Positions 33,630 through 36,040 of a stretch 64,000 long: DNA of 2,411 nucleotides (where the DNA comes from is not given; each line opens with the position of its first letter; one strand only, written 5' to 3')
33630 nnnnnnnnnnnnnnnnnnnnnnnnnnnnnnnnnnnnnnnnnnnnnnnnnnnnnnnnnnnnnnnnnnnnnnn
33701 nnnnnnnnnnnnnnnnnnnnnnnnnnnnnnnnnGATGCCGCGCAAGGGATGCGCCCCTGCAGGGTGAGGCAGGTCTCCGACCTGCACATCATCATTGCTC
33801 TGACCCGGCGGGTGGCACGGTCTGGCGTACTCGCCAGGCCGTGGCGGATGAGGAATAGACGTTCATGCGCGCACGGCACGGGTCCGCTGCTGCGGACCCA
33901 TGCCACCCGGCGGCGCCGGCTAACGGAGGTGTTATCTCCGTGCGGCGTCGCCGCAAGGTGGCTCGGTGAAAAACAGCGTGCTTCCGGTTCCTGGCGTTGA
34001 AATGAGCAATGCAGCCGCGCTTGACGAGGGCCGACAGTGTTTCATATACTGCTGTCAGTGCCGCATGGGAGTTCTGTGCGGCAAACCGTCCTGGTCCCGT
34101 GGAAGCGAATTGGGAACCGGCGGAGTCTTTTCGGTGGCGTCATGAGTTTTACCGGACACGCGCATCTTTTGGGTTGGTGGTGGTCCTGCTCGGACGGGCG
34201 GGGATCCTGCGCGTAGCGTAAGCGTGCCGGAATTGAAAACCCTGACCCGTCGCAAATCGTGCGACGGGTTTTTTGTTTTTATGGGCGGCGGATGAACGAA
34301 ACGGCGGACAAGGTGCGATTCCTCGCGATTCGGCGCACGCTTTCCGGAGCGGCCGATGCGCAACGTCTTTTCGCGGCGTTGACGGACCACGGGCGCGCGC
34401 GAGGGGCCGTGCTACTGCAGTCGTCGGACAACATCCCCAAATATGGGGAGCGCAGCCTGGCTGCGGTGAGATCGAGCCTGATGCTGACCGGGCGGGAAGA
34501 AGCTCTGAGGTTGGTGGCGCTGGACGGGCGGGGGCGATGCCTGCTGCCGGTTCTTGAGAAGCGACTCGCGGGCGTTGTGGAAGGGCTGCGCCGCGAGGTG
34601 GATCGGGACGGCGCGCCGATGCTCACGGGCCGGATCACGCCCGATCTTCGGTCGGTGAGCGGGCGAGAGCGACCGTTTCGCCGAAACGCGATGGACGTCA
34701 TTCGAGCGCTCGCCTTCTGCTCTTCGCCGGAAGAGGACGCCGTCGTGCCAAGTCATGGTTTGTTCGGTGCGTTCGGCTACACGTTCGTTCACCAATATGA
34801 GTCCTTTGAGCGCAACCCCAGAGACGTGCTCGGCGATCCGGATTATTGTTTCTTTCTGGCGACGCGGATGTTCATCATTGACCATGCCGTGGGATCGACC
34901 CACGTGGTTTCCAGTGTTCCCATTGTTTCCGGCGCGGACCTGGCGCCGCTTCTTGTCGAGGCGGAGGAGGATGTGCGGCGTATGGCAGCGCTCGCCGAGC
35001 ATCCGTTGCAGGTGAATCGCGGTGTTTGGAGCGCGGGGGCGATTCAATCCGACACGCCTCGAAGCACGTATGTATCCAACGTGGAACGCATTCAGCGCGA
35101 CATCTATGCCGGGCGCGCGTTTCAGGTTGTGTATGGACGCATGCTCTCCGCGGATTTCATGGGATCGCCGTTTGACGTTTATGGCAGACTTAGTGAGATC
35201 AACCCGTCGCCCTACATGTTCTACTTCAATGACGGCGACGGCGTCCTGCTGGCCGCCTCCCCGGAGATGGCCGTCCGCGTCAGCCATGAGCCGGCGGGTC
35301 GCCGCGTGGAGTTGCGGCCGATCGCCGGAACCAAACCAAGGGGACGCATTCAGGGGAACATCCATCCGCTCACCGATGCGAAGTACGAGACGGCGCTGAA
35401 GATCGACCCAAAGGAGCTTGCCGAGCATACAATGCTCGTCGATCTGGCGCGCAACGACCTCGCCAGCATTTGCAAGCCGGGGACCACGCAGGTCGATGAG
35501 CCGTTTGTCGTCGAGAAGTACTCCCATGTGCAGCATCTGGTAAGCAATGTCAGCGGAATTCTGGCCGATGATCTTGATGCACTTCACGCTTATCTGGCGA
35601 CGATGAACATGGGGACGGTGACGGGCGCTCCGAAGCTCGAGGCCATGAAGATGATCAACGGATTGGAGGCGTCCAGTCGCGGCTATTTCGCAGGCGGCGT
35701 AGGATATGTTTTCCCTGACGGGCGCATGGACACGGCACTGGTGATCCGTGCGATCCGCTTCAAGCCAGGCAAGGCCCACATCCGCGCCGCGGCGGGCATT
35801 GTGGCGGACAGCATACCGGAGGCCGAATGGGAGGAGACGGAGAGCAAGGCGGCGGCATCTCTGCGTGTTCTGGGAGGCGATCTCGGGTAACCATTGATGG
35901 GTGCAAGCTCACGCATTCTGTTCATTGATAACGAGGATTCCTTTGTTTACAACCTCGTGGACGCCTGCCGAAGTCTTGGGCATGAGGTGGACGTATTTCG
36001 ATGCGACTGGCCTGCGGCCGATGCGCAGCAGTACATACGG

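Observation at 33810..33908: REPIN/MITE-like doublet of ~100 bp with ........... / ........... termini, at least 9 full or partial copies in 64 kb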

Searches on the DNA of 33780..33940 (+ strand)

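Call 63: search_rna_families(source=window, start=33780, end=33940, threshold=evalue, max_evalue=10)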
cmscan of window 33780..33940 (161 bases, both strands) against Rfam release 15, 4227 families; matches with E-value up to 10: 13.
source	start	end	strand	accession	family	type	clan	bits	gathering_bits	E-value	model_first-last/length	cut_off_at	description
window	33813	33895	+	RF01665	P13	Gene; sRNA;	-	15.2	70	3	1-76/76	no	Pseudomonas sRNA P13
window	33875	33907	+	RF00102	VA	Gene;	-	15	62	2.4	1-159/159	no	VA RNA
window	33875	33904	-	RF03832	mir-H4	Gene; miRNA;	-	15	90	5.7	1-76/76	no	mir-H4 microRNA precursor family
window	33816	33843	+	RF03819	mir-Ro6-3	Gene; miRNA;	-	15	79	6.2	23-50/72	no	mir-Ro6-3 microRNA precursor family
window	33781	33871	-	RF02989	gntR-DTE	Gene; sRNA;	-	14.6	63.6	1.6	1-119/119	no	gntR-DTE RNA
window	33870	33909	-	RF03889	mir-4776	Gene; miRNA;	-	14.6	97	2.7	1-80/80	no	mir-4776 microRNA precursor family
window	33824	33835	-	RF01380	HIV-1_SD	Cis-reg;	-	13.2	30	5.5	1-19/19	no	Human immunodeficiency virus type 1 major splice donor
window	33855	33926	-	RF01740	gyrA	Cis-reg;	-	12.3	45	2.3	1-88/88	no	gyrA RNA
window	33780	33799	-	RF01140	sR20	Gene; snRNA; snoRNA; CD-box;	-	12.2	44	3.6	1-20/56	3'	Small nucleolar RNA sR20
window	33873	33904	-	RF00102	VA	Gene;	-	12.1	62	9.5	1-158/159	no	VA RNA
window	33844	33864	+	RF01126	sR41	Gene; snRNA; snoRNA; CD-box;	-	8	54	9.3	1-53/53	no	Small nucleolar RNA sR41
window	33875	33904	-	RF01670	P17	Gene; sRNA;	-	7.8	45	5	252-282/282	no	Pseudomonas sRNA P17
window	33780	33799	-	RF01133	sR3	Gene; snRNA; snoRNA; CD-box;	-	7.3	41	9.6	1-20/55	3'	Small nucleolar RNA sR3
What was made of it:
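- On Any Rfam RNA family: The best sub-threshold hit is 15 bits, E > 1 (call 63).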

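Call 64: search_dna_similar(query=window:33805-33913:+, collection=plasmids, mode=distant, max_evalue=0.001, max_rows=10)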
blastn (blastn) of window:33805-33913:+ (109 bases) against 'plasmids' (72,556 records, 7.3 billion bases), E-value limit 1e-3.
No match.

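Call 66: build_rna_model(alignment_id=A4, structure=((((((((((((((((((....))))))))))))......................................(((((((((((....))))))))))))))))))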
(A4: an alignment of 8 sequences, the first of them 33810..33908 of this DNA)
Model R1 built from alignment A4 (8 sequences, 104 columns); structure: as given.
model positions 99; base pairs 29; branch points 1; effective number of sequences 0.98; information 0.59 bits per position. Calibrated on 0.2 Mb of random sequence (short: E-values are rough).
structure used (alignment columns):
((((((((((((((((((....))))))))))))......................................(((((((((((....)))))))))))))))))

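Call 67: search_with_rna_model(model_id=R1, sources=[window, L001, L002, L003, L004, L005, L006, L007, L008, L009, L010, L011, L012, L013, L021, L022, L023, L024, L025, L026, L027, L028, L029, L030, L031, L032, L033, L034, L035, L036, L037, L038, L039, L040, L041, L042, L043, L044, L045, L046, L047, L048, L049, L050, L051, L052, L053, L054, L055, L056, L057, L058, L059, L060, L061, L062, L063, L064, L065, L066, L067, L068, L069, L070, L071, L072, L073, L074, L075, L076, L077, L078, L079, L080, L081, L082, L083, L084, L085, L086, L087, L088, L089, L090, L091, L092, L093, L094, L095, L096, L097, L098, L099, L100], max_evalue=1)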
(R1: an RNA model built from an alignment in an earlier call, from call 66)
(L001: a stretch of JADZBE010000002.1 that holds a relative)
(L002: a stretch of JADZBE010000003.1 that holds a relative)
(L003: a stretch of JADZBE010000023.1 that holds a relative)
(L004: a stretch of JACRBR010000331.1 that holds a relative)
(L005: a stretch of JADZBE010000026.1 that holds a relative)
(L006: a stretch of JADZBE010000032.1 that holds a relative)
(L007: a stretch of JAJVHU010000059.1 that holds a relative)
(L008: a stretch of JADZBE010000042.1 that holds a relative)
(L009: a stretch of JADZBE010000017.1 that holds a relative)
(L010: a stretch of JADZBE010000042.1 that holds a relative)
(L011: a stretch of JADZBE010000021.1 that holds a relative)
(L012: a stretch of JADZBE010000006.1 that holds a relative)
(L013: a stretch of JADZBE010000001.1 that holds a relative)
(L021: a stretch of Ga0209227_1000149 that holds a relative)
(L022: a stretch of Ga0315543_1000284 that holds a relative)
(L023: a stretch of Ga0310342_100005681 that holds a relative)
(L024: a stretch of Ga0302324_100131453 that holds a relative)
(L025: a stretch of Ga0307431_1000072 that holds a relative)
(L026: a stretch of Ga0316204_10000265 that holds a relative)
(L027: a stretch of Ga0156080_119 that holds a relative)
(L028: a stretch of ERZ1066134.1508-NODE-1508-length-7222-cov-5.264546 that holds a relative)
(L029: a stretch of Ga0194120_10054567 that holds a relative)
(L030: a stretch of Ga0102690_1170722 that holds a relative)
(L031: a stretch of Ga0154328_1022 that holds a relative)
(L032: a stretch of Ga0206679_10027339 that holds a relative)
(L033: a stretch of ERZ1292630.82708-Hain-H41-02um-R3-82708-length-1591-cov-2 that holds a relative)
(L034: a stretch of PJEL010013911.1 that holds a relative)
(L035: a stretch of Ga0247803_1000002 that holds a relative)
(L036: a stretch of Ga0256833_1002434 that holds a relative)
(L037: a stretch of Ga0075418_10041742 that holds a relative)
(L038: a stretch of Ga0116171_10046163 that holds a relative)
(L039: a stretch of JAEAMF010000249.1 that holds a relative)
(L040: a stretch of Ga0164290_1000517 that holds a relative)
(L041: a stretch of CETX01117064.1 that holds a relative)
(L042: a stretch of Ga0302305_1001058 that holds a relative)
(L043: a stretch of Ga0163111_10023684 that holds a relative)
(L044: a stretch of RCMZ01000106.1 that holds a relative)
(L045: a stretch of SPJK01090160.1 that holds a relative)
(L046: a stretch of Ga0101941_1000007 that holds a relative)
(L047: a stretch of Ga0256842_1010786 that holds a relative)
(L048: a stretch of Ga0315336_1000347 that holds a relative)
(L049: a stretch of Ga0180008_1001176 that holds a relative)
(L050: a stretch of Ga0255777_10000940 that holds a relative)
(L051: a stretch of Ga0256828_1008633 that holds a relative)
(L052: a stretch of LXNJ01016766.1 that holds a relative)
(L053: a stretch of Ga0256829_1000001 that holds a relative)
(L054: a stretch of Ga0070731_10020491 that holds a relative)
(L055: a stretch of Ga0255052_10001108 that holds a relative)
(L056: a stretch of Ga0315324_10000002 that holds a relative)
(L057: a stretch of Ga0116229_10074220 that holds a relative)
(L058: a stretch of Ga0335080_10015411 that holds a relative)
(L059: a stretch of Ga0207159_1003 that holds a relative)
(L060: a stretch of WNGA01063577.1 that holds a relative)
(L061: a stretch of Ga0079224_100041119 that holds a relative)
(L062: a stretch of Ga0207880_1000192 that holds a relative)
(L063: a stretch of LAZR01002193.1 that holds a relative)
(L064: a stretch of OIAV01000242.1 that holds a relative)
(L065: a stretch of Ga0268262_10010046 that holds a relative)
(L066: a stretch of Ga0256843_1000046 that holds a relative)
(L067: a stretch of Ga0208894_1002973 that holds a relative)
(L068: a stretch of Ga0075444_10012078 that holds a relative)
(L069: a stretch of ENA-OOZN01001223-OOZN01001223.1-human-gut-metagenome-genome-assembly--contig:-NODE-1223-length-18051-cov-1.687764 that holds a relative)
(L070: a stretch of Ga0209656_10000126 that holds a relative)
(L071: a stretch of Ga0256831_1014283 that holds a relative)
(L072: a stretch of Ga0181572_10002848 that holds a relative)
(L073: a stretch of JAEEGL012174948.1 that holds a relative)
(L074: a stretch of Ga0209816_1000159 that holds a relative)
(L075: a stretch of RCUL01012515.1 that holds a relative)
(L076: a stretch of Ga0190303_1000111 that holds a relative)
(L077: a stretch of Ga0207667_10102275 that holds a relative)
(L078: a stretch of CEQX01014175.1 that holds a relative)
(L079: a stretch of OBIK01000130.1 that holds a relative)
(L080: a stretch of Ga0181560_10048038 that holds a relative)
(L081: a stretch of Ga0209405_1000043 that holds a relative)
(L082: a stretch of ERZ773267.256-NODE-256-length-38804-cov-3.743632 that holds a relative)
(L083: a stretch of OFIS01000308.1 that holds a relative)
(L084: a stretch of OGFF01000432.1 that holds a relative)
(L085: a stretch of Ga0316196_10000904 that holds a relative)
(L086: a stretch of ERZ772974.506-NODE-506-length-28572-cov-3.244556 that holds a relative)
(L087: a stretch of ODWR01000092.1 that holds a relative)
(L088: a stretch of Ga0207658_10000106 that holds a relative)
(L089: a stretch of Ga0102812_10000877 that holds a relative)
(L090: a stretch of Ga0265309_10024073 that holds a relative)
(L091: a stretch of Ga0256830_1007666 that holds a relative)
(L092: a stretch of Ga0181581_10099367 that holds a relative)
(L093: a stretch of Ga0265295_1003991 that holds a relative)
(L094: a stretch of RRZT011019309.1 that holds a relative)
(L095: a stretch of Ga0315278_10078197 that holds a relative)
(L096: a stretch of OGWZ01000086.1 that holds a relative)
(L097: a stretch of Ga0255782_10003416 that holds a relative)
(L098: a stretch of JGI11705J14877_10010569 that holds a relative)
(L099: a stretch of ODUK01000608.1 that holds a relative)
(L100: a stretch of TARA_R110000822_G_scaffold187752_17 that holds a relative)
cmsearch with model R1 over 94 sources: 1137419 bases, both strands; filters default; matches with E-value up to 1: 46.
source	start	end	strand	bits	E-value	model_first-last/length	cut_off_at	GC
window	33810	33908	+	108.4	2.8e-19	1-99/99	no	0.7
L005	4308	4407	-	104.6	1.8e-18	1-99/99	no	0.74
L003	2129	2227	-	101.5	7.8e-18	1-99/99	no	0.7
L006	2116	2212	+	100.7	1.1e-17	1-99/99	no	0.65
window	56908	57005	+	98.7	3.1e-17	1-99/99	no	0.68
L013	3897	3995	-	97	7e-17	1-99/99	no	0.75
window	45069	45172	+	95.4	1.5e-16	1-99/99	no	0.73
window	30262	30364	-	93.6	3.6e-16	1-99/99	no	0.66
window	54065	54184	-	69.4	4.1e-11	1-99/99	no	0.68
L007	6719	6802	+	63.7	6.4e-10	1-99/99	no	0.71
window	42355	42444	+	61.6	1.8e-09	1-99/99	no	0.71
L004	1815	1898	+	61.1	2.3e-09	1-99/99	no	0.71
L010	7153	7248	-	54.7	5e-08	1-99/99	no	0.7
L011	7857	7965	+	53.9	7e-08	1-99/99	no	0.74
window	19414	19499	+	53.4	9.2e-08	1-99/99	no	0.66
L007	6719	6802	-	52.2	1.6e-07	1-99/99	no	0.71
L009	1602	1712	-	51.5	2.2e-07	1-99/99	no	0.66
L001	6412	6468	+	51.2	2.7e-07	1-99/99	no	0.7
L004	1815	1898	-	51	2.8e-07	1-99/99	no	0.71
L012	2523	2610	+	49.1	7.1e-07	1-99/99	no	0.66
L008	3358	3413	-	48.3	1.1e-06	1-99/99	no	0.68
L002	2362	2498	+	48.1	1.2e-06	1-99/99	no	0.7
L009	1257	1342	+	44.6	6.3e-06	1-99/99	no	0.66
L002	1264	1353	-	44.5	6.5e-06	1-99/99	no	0.69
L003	2129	2227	+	44.3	7.3e-06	1-99/99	no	0.7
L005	4258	4345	+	36.7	0.00028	1-99/99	no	0.73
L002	1223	1301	+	28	0.019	1-99/99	no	0.71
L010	7165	7248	+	24.7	0.09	1-99/99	no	0.68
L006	2181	2206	-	24.3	0.11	68-93/99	no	0.77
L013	3956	4032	+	22.2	0.31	1-99/99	no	0.64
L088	12542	12567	+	21.8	0.36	8-33/99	no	0.73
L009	6063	6159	+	21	0.53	1-99/99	no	0.72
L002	2344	2401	-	20.9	0.57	1-99/99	no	0.69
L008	3374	3451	+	20.3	0.76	1-99/99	no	0.74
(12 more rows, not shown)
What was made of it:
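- With the covariance model, every hit with E <= 0.1 lies in this lineage (call 67).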

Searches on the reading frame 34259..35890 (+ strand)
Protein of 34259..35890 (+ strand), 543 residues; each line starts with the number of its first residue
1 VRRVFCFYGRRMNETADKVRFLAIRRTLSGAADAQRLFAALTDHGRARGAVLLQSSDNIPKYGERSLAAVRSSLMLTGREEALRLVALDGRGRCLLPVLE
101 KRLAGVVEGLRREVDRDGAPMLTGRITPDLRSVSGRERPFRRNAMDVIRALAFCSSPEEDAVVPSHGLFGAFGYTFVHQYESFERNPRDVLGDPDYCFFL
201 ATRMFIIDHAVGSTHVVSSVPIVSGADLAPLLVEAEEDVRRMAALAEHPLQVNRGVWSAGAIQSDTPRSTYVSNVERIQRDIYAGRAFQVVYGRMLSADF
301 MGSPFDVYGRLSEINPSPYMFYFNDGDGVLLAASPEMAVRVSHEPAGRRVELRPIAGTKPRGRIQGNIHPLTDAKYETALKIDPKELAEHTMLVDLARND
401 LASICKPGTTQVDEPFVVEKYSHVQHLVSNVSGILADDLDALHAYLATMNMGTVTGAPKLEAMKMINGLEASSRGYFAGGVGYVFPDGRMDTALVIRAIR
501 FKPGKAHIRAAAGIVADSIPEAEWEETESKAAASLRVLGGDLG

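Call 38: search_protein_families(library=pfam, proteins=[window:34259-35890:+], max_evalue=0.0001)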
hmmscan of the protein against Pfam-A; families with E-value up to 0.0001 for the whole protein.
window:34259-35890:+ (543 aa): 2 families
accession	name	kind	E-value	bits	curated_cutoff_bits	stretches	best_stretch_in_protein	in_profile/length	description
PF00425.24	Chorismate_bind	-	7.1e-75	252.3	27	1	269-530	3-257/257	chorismate binding enzyme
PF04715.19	Anth_synt_I_N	-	1.3e-06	29.2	23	1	146-210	66-134/140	Anthranilate synthase component I, N terminal region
